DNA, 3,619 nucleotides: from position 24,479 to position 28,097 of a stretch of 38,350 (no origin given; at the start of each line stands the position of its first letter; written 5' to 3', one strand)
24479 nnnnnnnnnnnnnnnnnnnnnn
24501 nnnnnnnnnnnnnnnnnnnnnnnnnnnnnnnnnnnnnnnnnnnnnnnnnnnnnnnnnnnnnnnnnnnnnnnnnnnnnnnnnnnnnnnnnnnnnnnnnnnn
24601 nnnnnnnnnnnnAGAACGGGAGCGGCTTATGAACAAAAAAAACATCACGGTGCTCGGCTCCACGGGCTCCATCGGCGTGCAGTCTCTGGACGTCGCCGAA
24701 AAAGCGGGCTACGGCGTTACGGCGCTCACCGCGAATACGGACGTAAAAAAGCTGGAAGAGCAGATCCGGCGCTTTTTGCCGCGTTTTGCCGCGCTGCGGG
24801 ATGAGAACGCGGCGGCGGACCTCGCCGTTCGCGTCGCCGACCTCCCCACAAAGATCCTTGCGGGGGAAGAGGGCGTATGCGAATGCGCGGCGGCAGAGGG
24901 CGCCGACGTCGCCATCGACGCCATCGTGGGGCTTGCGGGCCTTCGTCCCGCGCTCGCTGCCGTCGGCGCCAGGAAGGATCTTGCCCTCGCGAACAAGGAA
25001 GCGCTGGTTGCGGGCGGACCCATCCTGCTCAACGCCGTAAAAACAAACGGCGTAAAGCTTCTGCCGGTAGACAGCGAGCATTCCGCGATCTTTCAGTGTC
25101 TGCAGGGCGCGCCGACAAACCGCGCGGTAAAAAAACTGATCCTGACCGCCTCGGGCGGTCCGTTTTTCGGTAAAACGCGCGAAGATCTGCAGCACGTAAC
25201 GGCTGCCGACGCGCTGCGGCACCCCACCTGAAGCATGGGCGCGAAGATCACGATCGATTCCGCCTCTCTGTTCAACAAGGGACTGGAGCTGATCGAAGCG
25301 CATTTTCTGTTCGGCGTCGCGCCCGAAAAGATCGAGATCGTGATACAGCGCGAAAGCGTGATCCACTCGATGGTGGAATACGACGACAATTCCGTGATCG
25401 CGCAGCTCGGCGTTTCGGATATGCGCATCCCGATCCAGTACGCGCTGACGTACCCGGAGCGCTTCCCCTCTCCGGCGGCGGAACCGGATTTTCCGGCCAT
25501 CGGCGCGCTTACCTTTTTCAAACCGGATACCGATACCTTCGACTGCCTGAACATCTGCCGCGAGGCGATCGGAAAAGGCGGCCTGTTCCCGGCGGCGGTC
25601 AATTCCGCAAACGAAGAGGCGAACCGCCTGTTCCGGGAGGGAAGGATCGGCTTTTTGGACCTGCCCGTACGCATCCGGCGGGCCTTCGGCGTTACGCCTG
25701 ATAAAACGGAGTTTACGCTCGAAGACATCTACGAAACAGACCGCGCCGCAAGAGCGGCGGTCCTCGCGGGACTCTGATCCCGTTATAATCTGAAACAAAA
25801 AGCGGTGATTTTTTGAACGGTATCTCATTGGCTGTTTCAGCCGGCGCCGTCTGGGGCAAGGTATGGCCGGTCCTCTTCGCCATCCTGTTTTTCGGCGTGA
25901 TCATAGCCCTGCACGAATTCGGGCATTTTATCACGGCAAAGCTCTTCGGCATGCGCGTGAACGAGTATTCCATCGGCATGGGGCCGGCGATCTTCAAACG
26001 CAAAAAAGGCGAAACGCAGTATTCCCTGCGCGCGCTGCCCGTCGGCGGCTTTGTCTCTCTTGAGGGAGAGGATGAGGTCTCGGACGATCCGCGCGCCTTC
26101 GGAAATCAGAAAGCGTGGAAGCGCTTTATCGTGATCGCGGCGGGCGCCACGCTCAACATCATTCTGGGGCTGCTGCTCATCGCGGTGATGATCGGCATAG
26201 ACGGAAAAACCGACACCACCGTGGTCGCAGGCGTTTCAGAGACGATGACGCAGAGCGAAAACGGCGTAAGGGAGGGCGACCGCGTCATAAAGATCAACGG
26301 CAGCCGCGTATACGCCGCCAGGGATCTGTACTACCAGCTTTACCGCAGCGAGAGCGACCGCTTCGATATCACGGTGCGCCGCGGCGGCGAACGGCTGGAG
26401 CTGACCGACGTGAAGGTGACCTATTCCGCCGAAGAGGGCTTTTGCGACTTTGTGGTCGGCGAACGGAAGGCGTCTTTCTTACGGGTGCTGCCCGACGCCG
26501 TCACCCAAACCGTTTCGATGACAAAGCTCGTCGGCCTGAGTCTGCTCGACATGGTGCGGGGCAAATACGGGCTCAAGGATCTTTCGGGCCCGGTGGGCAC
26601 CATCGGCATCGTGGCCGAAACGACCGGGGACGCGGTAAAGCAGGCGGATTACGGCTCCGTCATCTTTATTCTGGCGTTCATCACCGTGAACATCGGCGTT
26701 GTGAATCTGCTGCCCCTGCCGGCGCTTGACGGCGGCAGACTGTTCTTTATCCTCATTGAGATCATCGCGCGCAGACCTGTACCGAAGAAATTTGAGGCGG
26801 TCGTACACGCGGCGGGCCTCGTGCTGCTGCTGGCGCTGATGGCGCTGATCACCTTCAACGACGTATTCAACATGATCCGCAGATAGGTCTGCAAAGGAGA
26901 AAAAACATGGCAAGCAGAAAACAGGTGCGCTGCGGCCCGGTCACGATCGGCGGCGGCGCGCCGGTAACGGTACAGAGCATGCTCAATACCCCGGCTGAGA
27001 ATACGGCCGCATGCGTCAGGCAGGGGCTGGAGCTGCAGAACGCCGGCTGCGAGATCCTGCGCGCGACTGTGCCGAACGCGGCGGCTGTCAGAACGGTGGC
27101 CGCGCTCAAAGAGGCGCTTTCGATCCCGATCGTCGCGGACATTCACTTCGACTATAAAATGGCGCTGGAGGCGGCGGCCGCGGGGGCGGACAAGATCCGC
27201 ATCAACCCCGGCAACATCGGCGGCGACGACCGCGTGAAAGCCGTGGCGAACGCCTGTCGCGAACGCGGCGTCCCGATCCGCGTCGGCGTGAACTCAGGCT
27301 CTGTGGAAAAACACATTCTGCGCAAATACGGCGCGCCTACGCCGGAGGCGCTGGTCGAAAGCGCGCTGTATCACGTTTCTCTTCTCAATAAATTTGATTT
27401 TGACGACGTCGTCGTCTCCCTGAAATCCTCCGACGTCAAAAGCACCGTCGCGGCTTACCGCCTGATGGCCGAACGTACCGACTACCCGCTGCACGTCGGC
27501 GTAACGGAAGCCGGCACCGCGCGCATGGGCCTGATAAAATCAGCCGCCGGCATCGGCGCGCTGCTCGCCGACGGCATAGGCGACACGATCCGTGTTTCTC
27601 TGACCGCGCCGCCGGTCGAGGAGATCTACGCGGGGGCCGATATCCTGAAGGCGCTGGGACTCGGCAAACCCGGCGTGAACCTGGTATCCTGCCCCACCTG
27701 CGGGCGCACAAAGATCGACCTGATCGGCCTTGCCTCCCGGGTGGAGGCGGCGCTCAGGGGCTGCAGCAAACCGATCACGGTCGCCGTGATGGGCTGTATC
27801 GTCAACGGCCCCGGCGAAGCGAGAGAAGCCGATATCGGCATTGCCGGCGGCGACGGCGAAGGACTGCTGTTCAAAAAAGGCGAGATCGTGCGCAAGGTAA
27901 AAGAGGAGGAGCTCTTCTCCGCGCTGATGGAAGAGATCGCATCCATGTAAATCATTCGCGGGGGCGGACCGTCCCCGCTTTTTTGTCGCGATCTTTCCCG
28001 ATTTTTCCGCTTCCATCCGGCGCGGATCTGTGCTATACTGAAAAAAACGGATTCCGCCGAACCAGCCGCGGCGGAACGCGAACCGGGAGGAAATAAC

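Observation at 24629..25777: dxr is interrupted by a single in-frame TGA placed exactly on the invariant Trp of the active-site loop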

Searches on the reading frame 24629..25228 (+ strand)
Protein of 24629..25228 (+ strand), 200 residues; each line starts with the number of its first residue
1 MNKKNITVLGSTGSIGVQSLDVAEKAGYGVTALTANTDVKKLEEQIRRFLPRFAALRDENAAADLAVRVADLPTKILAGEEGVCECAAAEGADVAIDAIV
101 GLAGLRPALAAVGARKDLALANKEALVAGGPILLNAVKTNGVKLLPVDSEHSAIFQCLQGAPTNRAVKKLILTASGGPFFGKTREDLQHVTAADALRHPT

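Call 4: find_encoding_contigs(protein=window:24629-25228:+, flank=10000, max_places=10)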
Protein window:24629-25228:+ (200 aa): no gene with exactly this product is on record in the collection.

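Call 28: search_protein_families(library=pfam, proteins=[window:24629-25228:+], max_evalue=0.00001)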
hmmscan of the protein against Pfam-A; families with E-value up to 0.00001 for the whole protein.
window:24629-25228:+ (200 aa): 2 families
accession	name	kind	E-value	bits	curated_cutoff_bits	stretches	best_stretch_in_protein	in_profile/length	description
PF02670.22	DXP_reductoisom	-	7.1e-38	130.7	21.7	1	6-130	1-129/129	1-deoxy-D-xylulose 5-phosphate reductoisomerase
PF08436.17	DXP_redisom_C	-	2.9e-19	69.4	26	1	144-200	1-56/84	1-deoxy-D-xylulose 5-phosphate reductoisomerase C-terminal domain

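Call 54: find_homologous_proteins(query=window:24629-25228:+, max_evalue=1e-40)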
Query window:24629-25228:+ (200 aa): 2421 proteins with E <= 1e-40 among 8000 candidates; the best 120 are listed.
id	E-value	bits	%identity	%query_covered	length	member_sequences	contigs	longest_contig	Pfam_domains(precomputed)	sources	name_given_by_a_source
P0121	1.0e-120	418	100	100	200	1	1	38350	PF08436.18,PF02670.23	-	-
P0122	5.2e-82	292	73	99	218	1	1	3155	PF08436.18,PF02670.23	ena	-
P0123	1.7e-78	281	69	99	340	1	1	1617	PF08436.18,PF02670.23,PF13288.13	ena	-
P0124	2.5e-73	264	65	98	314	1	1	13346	PF08436.18,PF02670.23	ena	-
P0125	3.0e-73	264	64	98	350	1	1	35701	PF08436.18,PF02670.23,PF13288.13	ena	-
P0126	2.7e-72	261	62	100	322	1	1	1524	PF08436.18,PF02670.23,PF13288.13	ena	-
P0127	4.3e-72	260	63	98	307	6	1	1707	PF08436.18,PF02670.23,PF13288.13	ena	-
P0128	7.6e-72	259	63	100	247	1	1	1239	PF08436.18,PF02670.23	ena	-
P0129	2.4e-71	258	63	98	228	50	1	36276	PF08436.18,PF02670.23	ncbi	-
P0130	3.4e-71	257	63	98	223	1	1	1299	PF08436.18,PF02670.23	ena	-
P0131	1.1e-70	255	59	98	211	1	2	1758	PF08436.18,PF02670.23,PF02310.25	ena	-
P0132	2.1e-70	255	60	98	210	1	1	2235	PF08436.18,PF02670.23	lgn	-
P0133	3.4e-70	254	62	98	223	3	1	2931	PF08436.18,PF02670.23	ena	-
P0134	6.1e-70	253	62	98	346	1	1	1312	PF08436.18,PF02670.23,PF13288.13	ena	-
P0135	9.8e-70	252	63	99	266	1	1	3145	PF08436.18,PF02670.23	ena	-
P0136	1.5e-69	252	63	99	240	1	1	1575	PF08436.18,PF02670.23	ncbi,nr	ncbi:MAG: 1-deoxy-D-xylulose-5-phosphate reductoisomerase, partial [Loktanella sp.]|nr:1-deoxy-D-xyl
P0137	2.8e-69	251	63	99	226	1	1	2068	PF08436.18,PF02670.23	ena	-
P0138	5.9e-69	250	62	98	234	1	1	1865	PF08436.18,PF02670.23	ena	-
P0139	6.1e-69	250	62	99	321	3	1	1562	PF08436.18,PF02670.23,PF13288.13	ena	-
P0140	2.0e-68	248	60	99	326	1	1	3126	PF08436.18,PF02670.23,PF13288.13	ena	-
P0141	3.2e-68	247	61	98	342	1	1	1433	PF08436.18,PF02670.23,PF13288.13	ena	-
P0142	3.3e-68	247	59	98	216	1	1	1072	PF08436.18,PF02670.23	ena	-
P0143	4.3e-68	247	58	98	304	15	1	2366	PF08436.18,PF02670.23,PF13288.13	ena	-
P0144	4.6e-68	247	62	98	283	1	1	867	PF08436.18,PF02670.23,PF13288.13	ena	-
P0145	5.8e-68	247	64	91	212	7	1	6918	PF08436.18,PF02670.23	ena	-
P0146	6.0e-68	247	59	98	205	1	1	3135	PF08436.18,PF02670.23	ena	-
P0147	6.0e-68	247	60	98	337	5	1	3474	PF08436.18,PF02670.23,PF13288.13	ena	-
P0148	6.8e-68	246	59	98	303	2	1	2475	PF08436.18,PF02670.23,PF13288.13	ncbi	-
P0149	9.1e-68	246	60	100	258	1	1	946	PF08436.18,PF02670.23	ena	-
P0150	1.0e-67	246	59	99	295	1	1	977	PF08436.18,PF02670.23,PF13288.13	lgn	-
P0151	1.4e-67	245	58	98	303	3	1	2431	PF08436.18,PF02670.23,PF13288.13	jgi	-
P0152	2.0e-67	245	57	98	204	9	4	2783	PF08436.18,PF02670.23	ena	-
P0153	2.5e-67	244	59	99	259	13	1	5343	PF08436.18,PF02670.23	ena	-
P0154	2.8e-67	244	58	98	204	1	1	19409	PF08436.18,PF02670.23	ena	-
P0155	3.2e-67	244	59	99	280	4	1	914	PF08436.18,PF02670.23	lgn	-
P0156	3.2e-67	244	61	99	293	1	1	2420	PF08436.18,PF02670.23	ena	-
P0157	3.6e-67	244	62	98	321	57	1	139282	PF08436.18,PF02670.23,PF13288.13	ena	-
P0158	4.2e-67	244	57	98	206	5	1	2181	PF08436.18,PF02670.23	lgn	-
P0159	4.3e-67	244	61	94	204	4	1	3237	PF08436.18,PF02670.23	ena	-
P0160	6.6e-67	243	57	98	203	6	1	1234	PF08436.18,PF02670.23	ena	-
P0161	6.7e-67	243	67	91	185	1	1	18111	PF08436.18,PF02670.23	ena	-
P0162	7.1e-67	243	56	98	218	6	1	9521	PF08436.18,PF02670.23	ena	-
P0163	1.3e-66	242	58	97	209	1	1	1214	PF08436.18,PF02670.23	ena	-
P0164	1.4e-66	242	59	98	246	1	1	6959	PF08436.18,PF02670.23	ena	-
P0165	1.6e-66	242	56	98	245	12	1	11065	PF08436.18,PF02670.23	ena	-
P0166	1.8e-66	242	59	98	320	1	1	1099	PF08436.18,PF02670.23,PF13288.13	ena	-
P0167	2.1e-66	241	59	98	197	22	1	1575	PF08436.18,PF02670.23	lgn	-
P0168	2.3e-66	241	60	99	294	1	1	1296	PF08436.18,PF02670.23,PF13288.13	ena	-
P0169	2.7e-66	241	60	99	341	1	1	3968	PF08436.18,PF02670.23,PF13288.13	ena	-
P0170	3.3e-66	241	58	98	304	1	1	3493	PF08436.18,PF02670.23,PF13288.13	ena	-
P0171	3.3e-66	241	58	98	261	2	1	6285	PF08436.18,PF02670.23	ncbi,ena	-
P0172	3.5e-66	241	62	100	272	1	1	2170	PF08436.18,PF02670.23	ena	-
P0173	3.6e-66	241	58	98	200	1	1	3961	PF08436.18,PF02670.23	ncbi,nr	ncbi:MAG: 1-deoxy-D-xylulose-5-phosphate reductoisomerase, partial [Ruminococcaceae bacterium]|nr:1-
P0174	3.7e-66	241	60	98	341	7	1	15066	PF08436.18,PF02670.23,PF13288.13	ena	-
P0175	4.1e-66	241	58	98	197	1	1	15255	PF08436.18,PF02670.23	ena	-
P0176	4.6e-66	240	58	98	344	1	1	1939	PF08436.18,PF02670.23,PF13288.13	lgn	-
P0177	5.0e-66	240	59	99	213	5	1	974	PF08436.18,PF02670.23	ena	-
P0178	5.2e-66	240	57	100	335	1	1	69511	PF08436.18,PF02670.23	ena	-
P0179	9.4e-66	239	58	98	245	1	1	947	PF08436.18,PF02670.23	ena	-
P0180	1.0e-65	239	57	100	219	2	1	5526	PF08436.18,PF02670.23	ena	-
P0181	1.9e-65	238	56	98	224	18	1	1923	PF08436.18,PF02670.23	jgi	jgi:1-deoxy-D-xylulose-5-phosphate reductoisomerase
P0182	2.3e-65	238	58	97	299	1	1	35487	PF08436.18,PF02670.23,PF13288.13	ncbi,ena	-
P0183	2.3e-65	238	56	99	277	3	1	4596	PF08436.18,PF02670.23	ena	-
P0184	2.8e-65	238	56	98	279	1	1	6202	PF08436.18,PF02670.23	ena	-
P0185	2.9e-65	238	60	98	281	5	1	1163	PF08436.18,PF02670.23,PF13288.13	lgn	-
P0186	3.0e-65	238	61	98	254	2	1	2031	PF08436.18,PF02670.23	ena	-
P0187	3.2e-65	238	59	98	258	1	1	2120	PF08436.18,PF02670.23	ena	-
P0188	4.0e-65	237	57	98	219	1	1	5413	PF08436.18,PF02670.23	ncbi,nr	ncbi:MAG: 1-deoxy-D-xylulose-5-phosphate reductoisomerase, partial [Ruminococcus bromii]|nr:1-deoxy-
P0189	4.6e-65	237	58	98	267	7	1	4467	PF08436.18,PF02670.23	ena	-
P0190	5.2e-65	237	57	98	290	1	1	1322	PF08436.18,PF02670.23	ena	-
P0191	5.3e-65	237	56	98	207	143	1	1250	PF08436.18,PF02670.23,PF02310.25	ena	-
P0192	5.8e-65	237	56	99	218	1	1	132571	PF08436.18,PF02670.23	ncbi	-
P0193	5.8e-65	237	61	94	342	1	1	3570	PF08436.18,PF02670.23,PF13288.13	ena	-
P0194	6.1e-65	237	55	98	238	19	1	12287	PF08436.18,PF02670.23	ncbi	ncbi:1-deoxy-D-xylulose-5-phosphate reductoisomerase, partial [Ruminococcus sp.]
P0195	6.1e-65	237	57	98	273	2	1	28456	PF08436.18,PF02670.23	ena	-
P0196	6.3e-65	237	61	98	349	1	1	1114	PF08436.18,PF02670.23,PF13288.13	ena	-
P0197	6.7e-65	237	57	98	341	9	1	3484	PF08436.18,PF02670.23,PF13288.13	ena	-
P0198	8.1e-65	236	57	98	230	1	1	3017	PF08436.18,PF02670.23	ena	-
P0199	8.8e-65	236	57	100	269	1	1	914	PF08436.18,PF02670.23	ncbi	-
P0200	1.3e-64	236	56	98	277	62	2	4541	PF08436.18,PF02670.23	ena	-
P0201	1.4e-64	236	55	98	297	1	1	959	PF08436.18,PF02670.23,PF13288.13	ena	-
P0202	1.7e-64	235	57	99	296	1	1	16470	PF08436.18,PF02670.23,PF13288.13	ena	-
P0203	1.9e-64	235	57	98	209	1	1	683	PF08436.18,PF02670.23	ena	-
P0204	2.1e-64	235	60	99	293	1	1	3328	PF08436.18,PF02670.23,PF13288.13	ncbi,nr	ncbi:MAG: 1-deoxy-D-xylulose-5-phosphate reductoisomerase, partial [Oscillospiraceae bacterium]|nr:1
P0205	2.1e-64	235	56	98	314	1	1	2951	PF08436.18,PF02670.23,PF13288.13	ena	-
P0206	2.3e-64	235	60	98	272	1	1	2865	PF08436.18,PF02670.23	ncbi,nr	ncbi:MAG: 1-deoxy-D-xylulose-5-phosphate reductoisomerase, partial [Clostridia bacterium]|nr:1-deoxy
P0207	2.5e-64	235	56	98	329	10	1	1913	PF08436.18,PF02670.23,PF13288.13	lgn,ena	-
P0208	2.5e-64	235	55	99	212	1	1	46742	PF08436.18,PF02670.23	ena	-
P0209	2.8e-64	235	55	100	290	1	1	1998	PF08436.18,PF02670.23,PF13288.13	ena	-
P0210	3.4e-64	234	58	98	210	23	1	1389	PF08436.18,PF02670.23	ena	-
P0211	3.4e-64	234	55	98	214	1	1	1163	PF08436.18,PF02670.23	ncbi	-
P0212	4.0e-64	234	55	100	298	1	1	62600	PF08436.18,PF02670.23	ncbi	-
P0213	4.1e-64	234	58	100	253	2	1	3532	PF08436.18,PF02670.23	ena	-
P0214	5.5e-64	234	61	100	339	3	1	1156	PF08436.18,PF02670.23,PF13288.13,PF02310.25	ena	-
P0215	5.9e-64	234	58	99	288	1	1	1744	PF08436.18,PF02670.23,PF13288.13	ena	-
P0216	5.9e-64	234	58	98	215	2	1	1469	PF08436.18,PF02670.23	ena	-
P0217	6.5e-64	233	55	98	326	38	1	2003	PF08436.18,PF02670.23,PF13288.13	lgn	-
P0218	8.2e-64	233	58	98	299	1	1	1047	PF08436.18,PF02670.23,PF13288.13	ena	-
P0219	8.4e-64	233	57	98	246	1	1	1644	PF08436.18,PF02670.23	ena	-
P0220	1.0e-63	233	56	98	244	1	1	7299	PF08436.18,PF02670.23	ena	-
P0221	1.1e-63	233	57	100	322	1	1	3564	PF08436.18,PF02670.23,PF13288.13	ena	-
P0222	1.1e-63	233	60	94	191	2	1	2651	PF08436.18,PF02670.23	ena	-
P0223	1.2e-63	232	55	98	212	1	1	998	PF08436.18,PF02670.23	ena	-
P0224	1.4e-63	232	58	97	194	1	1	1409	PF08436.18,PF02670.23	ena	-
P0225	1.5e-63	232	56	98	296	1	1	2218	PF08436.18,PF02670.23,PF13288.13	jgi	jgi:1-deoxy-D-xylulose-5-phosphate reductoisomerase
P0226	1.7e-63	232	58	98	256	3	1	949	PF08436.18,PF02670.23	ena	-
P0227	2.3e-63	232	59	99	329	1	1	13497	PF08436.18,PF02670.23,PF13288.13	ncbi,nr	ncbi:MAG: 1-deoxy-D-xylulose-5-phosphate reductoisomerase, partial [Oscillospiraceae bacterium]|nr:1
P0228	2.4e-63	232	55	100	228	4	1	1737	PF08436.18,PF02670.23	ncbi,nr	ncbi:MAG: 1-deoxy-D-xylulose-5-phosphate reductoisomerase, partial [Clostridia bacterium]|nr:1-deoxy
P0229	2.4e-63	232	56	98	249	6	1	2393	PF08436.18,PF02670.23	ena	-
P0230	3.0e-63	231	60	100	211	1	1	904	PF08436.18,PF02670.23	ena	-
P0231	3.5e-63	231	56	98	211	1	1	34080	PF08436.18,PF02670.23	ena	-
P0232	4.1e-63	231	57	98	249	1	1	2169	PF08436.18,PF02670.23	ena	-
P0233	4.7e-63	231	53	98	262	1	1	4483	PF08436.18,PF02670.23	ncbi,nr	ncbi:MAG: 1-deoxy-D-xylulose-5-phosphate reductoisomerase, partial [Clostridia bacterium]|nr:1-deoxy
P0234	5.4e-63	230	55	99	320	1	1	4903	PF08436.18,PF02670.23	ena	-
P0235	6.1e-63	230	57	99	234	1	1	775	PF08436.18,PF02670.23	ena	-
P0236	6.9e-63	230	56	100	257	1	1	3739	PF08436.18,PF02670.23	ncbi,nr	ncbi:MAG TPA: 1-deoxy-D-xylulose-5-phosphate reductoisomerase, partial [Clostridia bacterium]|nr:1-d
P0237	8.8e-63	230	56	99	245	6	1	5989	PF08436.18,PF02670.23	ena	-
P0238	1.0e-62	229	56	98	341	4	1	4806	PF08436.18,PF02670.23,PF13288.13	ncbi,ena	-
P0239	1.1e-62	229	57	98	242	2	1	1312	PF08436.18,PF02670.23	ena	-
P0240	1.3e-62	229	57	98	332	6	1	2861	PF08436.18,PF02670.23,PF13288.13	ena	-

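Call 56: find_encoding_contigs(protein=P0175, flank=3000, max_places=4)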
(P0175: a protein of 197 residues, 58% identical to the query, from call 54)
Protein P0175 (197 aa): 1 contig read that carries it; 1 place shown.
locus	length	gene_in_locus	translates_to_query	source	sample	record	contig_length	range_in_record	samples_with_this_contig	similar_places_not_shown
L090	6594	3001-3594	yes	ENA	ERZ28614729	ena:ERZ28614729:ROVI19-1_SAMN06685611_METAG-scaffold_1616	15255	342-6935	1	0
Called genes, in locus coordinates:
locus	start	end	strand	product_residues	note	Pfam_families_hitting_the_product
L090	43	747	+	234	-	PF00696:AA_kinase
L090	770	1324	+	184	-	PF01765:RRF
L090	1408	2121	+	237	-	PF01255:Prenyltransf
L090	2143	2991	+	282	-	PF01148:CTP_transf_1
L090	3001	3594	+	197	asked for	PF02670:DXP_reductoisom, PF08436:DXP_redisom_C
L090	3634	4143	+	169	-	PF13288:DXPR_C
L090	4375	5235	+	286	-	PF02163:Peptidase_M50, PF13180:PDZ_2 (weak)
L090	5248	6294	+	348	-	PF04551:GcpE, PF26540:GcpE_C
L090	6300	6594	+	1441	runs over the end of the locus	PF11490:DNA_pol3_a_NII, PF02811:PHP, PF00929:RNase_T, PF07733:DNA_pol3_alpha, PF17657:DNA_pol3_finger, PF14579:HHH_6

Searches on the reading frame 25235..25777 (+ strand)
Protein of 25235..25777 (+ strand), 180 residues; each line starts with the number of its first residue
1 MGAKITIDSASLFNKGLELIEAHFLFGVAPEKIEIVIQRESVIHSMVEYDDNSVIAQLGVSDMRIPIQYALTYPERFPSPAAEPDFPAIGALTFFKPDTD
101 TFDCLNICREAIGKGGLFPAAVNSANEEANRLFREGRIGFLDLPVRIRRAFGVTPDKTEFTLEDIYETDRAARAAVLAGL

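Call 5: find_encoding_contigs(protein=window:25235-25774:+, flank=10000, max_places=10)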
Protein window:25235-25774:+ (180 aa): no gene with exactly this product is on record in the collection.

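Call 28: search_protein_families(library=pfam, proteins=[window:25235-25777:+], max_evalue=0.00001)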
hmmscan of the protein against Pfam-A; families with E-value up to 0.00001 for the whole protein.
window:25235-25777:+ (180 aa): 2 families
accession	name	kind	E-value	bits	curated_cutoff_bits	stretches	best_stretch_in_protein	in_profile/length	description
PF13288.12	DXPR_C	-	3.5e-34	118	27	1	58-174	1-114/115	DXP reductoisomerase C-terminal domain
PF08436.17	DXP_redisom_C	-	9.5e-10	38.9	26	1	1-26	59-84/84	1-deoxy-D-xylulose 5-phosphate reductoisomerase C-terminal domain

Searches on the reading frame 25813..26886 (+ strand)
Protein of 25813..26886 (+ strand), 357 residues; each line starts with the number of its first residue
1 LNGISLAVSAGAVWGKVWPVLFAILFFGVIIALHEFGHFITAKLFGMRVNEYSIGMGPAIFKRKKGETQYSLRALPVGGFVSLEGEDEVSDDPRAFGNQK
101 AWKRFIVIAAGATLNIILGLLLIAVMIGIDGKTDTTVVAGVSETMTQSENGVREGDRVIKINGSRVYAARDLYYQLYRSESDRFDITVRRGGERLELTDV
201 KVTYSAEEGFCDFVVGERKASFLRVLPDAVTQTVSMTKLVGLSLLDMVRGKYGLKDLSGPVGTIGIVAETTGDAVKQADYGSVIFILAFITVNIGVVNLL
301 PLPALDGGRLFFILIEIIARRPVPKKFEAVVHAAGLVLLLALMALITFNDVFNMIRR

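Call 14: find_encoding_contigs(protein=window:25813-26883:+, flank=10000, max_places=10)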
Protein window:25813-26883:+ (357 aa): no gene with exactly this product is on record in the collection.

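Call 28: search_protein_families(library=pfam, proteins=[window:25813-26886:+], max_evalue=0.00001)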
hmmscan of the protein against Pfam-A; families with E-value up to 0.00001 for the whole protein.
window:25813-26886:+ (357 aa): 1 family
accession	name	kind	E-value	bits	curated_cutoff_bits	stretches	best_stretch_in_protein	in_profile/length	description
PF02163.28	Peptidase_M50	-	1e-60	205.2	27.2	1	23-342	2-221/221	Peptidase family M50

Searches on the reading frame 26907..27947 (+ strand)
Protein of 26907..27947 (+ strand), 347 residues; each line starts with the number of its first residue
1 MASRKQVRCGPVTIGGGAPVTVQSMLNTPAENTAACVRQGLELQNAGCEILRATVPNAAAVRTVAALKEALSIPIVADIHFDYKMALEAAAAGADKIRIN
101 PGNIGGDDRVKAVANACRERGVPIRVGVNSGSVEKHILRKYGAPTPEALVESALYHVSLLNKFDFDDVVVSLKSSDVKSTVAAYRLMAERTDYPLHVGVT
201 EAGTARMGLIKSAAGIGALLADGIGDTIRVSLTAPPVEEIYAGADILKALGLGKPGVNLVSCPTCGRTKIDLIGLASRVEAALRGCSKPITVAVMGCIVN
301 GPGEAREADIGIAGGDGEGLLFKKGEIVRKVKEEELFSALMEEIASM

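Call 9: find_encoding_contigs(protein=window:26907-27947:+, flank=10000, max_places=10)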
Protein window:26907-27947:+ (347 aa): 2 contigs read that carry it; 2 places shown.
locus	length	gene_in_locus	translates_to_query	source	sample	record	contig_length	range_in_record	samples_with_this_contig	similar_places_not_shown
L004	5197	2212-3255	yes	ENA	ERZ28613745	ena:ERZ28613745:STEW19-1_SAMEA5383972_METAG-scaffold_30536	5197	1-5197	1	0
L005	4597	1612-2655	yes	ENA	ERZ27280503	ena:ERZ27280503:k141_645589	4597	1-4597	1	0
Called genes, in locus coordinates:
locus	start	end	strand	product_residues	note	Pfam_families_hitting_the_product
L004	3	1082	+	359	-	?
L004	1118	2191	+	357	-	PF02163:Peptidase_M50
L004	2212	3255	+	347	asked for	PF04551:GcpE, PF26540:GcpE_C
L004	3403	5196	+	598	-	?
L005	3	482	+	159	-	?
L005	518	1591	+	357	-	PF02163:Peptidase_M50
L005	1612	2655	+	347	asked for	PF04551:GcpE, PF26540:GcpE_C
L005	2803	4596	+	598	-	?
